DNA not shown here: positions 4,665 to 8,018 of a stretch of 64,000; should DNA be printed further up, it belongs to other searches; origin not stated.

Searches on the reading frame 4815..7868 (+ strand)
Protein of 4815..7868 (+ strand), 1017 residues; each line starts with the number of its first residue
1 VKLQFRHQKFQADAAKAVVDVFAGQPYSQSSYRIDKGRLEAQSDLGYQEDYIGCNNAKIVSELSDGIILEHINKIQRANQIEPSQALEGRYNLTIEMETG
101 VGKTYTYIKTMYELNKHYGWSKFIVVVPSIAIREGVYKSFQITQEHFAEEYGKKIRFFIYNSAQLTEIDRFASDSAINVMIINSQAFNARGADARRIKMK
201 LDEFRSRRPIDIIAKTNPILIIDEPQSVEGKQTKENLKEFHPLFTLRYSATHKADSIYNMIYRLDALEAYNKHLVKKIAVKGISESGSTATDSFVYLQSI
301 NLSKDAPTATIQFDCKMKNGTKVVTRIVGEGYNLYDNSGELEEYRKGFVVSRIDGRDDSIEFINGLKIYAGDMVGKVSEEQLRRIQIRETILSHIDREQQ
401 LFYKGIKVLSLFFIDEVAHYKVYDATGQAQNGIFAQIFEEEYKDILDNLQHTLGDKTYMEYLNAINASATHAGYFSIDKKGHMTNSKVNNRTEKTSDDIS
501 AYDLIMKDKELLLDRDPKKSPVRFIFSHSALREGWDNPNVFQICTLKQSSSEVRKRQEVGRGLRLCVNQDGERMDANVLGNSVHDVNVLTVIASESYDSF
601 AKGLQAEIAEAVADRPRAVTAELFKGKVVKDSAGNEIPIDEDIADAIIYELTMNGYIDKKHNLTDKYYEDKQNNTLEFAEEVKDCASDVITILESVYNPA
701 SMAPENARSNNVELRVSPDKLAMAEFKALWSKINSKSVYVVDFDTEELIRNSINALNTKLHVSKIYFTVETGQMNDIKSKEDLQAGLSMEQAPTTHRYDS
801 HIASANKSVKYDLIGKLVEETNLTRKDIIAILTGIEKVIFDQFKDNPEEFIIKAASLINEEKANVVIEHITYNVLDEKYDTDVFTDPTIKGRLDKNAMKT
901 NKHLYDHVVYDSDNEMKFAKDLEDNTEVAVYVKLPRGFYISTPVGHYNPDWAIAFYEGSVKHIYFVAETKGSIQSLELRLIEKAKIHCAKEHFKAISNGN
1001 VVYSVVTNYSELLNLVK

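Call 28: search_protein_families(library=pfam, proteins=[window:4815-7868:+])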
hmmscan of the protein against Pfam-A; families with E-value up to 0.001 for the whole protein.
window:4815-7868:+ (1017 aa): 3 families
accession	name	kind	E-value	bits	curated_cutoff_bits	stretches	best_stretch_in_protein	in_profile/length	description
PF19778.5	RE_endonuc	-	4.5e-35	120.2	23.4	1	901-1008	1-107/108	Endonuclease domain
PF04851.21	ResIII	-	9.1e-15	55.4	22.5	1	76-252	20-162/164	Type III restriction enzyme, res subunit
PF00270.35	DEAD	-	3.7e-07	30.5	26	1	85-253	10-161/167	DEAD/DEAH box helicase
